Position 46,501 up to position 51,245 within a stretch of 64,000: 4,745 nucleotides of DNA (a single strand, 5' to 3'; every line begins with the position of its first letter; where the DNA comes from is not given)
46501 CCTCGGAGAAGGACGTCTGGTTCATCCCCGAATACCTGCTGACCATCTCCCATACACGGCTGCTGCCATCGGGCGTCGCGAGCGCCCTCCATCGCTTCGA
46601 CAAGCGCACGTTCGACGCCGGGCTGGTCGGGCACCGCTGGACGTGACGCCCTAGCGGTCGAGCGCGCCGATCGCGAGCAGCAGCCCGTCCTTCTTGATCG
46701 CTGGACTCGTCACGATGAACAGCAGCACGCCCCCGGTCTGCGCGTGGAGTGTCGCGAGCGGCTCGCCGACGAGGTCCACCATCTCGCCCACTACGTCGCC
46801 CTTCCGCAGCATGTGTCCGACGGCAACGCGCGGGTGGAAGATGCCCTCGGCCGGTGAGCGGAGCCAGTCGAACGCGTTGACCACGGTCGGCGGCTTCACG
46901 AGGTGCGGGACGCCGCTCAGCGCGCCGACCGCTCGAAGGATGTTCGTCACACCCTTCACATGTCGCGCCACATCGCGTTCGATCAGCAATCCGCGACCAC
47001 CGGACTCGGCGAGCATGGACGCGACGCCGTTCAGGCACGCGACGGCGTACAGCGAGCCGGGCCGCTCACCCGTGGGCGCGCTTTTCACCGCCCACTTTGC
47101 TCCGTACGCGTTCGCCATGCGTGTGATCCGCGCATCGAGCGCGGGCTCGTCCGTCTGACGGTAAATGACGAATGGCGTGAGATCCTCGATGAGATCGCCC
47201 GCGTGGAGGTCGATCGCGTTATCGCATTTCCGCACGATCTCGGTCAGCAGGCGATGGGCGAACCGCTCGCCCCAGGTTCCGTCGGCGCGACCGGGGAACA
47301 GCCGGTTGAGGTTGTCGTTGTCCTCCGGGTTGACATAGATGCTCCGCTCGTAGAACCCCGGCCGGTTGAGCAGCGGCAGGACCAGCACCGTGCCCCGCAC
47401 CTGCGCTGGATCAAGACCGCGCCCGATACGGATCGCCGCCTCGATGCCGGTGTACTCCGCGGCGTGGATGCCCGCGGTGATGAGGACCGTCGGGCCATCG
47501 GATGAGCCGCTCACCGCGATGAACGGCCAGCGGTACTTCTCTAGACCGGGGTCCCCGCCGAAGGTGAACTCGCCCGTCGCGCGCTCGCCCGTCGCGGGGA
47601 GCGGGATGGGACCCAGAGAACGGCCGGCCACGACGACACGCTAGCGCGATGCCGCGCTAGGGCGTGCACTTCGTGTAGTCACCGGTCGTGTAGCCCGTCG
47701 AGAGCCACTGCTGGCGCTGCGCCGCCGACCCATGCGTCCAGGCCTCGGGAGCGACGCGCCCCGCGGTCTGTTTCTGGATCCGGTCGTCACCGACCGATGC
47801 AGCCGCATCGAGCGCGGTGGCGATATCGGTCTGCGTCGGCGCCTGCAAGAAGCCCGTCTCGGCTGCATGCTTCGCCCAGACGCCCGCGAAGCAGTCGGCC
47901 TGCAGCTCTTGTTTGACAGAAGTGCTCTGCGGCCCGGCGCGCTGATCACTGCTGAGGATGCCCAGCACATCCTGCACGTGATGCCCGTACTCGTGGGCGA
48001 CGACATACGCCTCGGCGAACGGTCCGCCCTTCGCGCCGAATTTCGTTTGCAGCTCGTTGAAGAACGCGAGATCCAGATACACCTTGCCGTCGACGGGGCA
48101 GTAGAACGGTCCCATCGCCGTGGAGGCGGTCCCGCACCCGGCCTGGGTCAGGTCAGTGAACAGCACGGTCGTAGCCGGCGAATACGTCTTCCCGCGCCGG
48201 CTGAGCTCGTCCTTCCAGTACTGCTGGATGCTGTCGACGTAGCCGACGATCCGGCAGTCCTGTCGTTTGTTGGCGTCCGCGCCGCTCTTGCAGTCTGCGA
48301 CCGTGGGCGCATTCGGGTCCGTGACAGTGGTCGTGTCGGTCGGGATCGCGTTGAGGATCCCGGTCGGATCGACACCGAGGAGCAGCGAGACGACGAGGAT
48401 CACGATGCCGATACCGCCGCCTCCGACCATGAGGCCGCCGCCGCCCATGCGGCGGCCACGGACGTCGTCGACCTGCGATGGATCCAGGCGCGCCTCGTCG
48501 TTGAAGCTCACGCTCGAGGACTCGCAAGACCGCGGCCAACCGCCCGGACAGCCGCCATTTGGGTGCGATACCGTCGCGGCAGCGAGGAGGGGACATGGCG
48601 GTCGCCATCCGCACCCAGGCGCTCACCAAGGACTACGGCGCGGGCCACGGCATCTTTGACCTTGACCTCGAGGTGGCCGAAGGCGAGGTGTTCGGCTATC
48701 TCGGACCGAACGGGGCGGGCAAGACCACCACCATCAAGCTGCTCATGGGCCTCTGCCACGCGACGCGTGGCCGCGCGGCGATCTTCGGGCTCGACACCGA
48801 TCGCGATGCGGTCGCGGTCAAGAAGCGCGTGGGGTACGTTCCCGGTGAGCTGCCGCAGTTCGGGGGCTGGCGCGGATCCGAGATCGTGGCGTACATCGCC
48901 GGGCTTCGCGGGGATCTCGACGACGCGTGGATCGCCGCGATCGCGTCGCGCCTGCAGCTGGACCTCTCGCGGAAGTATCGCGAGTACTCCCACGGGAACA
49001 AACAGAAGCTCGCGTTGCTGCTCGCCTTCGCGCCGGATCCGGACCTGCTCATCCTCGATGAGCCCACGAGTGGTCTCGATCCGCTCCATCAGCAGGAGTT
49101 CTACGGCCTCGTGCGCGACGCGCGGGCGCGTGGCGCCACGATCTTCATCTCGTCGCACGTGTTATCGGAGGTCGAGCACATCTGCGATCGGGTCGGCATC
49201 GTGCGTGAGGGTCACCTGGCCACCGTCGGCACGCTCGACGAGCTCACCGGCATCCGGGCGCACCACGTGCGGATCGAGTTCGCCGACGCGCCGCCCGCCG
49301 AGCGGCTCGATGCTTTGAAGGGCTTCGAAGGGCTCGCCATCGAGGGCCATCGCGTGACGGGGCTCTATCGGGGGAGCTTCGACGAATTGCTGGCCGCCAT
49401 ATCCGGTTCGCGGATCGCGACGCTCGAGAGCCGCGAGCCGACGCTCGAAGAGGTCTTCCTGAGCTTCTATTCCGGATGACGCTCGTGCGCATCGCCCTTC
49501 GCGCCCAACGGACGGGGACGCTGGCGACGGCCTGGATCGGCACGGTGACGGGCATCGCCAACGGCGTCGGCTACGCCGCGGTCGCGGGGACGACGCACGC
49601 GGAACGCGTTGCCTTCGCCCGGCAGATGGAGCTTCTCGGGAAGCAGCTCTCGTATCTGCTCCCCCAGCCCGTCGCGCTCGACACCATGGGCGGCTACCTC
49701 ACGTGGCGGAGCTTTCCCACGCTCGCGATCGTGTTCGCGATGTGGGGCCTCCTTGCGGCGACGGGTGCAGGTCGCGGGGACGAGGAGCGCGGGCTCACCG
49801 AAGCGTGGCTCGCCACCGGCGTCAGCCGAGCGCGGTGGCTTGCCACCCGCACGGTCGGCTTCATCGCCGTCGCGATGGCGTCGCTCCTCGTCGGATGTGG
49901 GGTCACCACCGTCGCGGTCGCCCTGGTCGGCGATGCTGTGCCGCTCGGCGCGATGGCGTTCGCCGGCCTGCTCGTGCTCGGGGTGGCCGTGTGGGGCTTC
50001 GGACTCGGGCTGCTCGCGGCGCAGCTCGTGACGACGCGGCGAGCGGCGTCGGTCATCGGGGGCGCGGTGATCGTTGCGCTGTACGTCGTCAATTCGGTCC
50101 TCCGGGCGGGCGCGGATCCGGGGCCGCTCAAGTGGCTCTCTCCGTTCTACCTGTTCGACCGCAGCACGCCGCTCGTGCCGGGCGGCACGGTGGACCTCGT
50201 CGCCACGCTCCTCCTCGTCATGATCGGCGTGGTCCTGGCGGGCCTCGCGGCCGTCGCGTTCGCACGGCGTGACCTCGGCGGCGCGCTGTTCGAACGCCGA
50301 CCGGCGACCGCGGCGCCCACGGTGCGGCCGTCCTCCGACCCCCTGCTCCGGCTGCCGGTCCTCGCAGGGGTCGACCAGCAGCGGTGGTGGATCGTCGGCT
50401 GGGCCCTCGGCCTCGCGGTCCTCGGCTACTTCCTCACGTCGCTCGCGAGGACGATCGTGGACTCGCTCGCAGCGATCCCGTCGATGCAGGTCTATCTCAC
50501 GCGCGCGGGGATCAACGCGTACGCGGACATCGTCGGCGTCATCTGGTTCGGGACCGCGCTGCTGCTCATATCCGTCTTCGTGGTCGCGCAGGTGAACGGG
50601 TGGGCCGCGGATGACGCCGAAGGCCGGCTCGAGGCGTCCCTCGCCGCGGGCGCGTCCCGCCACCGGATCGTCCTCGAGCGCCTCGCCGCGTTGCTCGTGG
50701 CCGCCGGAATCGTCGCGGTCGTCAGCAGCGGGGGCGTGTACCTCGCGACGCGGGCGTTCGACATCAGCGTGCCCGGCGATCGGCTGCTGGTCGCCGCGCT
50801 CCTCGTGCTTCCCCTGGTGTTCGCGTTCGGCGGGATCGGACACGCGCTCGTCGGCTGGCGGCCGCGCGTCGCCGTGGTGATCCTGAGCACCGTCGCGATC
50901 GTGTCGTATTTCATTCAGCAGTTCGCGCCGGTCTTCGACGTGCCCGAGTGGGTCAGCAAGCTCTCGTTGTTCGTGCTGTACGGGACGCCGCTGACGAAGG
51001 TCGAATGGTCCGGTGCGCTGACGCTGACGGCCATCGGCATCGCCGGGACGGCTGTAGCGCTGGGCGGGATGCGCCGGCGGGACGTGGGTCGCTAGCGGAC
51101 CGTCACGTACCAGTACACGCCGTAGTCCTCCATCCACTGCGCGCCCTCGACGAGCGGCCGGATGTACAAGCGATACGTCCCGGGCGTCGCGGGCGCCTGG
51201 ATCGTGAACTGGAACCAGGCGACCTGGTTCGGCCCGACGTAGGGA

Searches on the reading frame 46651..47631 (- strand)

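Call 12: search_protein_families(library=pfam, proteins=[window:46651-47631:-])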
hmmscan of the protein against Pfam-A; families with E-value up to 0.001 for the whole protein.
window:46651-47631:- (326 aa): 1 family
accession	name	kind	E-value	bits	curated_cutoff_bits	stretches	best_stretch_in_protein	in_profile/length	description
PF24827.1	AstE_AspA_cat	-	4.1e-27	95.4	25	1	45-234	1-191/192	Succinylglutamate desuccinylase/Aspartoacylase catalytic domain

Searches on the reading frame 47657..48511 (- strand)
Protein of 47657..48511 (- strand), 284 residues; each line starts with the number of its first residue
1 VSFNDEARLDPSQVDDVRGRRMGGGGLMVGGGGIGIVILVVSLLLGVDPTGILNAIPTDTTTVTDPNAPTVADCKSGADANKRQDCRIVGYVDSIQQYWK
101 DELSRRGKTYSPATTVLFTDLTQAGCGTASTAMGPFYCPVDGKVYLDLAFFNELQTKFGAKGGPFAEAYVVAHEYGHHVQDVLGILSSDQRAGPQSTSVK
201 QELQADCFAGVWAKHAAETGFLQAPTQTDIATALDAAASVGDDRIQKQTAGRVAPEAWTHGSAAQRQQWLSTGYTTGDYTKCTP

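Call 12: search_protein_families(library=pfam, proteins=[window:47657-48511:-])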
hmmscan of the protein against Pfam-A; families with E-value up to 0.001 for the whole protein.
window:47657-48511:- (284 aa): 1 family
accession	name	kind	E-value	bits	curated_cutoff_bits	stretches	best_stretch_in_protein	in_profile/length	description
PF04228.19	Zn_peptidase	-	1.5e-80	271.3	23.2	1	13-282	11-287/290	Putative neutral zinc metallopeptidase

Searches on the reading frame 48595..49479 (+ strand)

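Call 12: search_protein_families(library=pfam, proteins=[window:48595-49479:+])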
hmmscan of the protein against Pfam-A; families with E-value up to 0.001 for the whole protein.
window:48595-49479:+ (294 aa): 2 families
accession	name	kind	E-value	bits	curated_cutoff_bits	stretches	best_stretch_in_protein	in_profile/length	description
PF00005.33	ABC_tran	-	3.3e-22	80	25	1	22-159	3-137/137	ABC transporter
PF13304.12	AAA_21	-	7.5e-15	56.2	27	1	127-188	234-298/304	AAA domain, putative AbiEii toxin, Type IV TA system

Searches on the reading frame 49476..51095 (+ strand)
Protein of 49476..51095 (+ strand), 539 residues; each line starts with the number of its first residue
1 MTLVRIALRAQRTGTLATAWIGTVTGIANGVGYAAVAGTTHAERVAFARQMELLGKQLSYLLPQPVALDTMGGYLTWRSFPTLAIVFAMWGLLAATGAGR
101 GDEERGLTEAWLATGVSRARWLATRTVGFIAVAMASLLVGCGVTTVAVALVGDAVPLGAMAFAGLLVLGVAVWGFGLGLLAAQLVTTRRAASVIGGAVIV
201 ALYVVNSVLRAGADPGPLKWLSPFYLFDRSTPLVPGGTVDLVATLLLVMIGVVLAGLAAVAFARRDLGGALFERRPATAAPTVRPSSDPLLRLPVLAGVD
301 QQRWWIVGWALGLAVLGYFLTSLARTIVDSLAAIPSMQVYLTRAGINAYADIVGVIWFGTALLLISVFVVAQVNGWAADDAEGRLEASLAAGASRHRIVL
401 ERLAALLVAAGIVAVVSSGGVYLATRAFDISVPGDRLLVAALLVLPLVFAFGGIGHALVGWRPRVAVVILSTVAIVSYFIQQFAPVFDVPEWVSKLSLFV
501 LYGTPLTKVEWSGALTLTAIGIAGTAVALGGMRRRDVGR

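Call 12: search_protein_families(library=pfam, proteins=[window:49476-51095:+])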
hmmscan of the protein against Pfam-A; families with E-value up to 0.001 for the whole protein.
window:49476-51095:+ (539 aa): 1 family
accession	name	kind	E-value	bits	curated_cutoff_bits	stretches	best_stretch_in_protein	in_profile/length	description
PF12679.13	ABC2_membrane_2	-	2.6e-13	50.3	27.2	1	60-267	72-283/283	ABC-2 family transporter protein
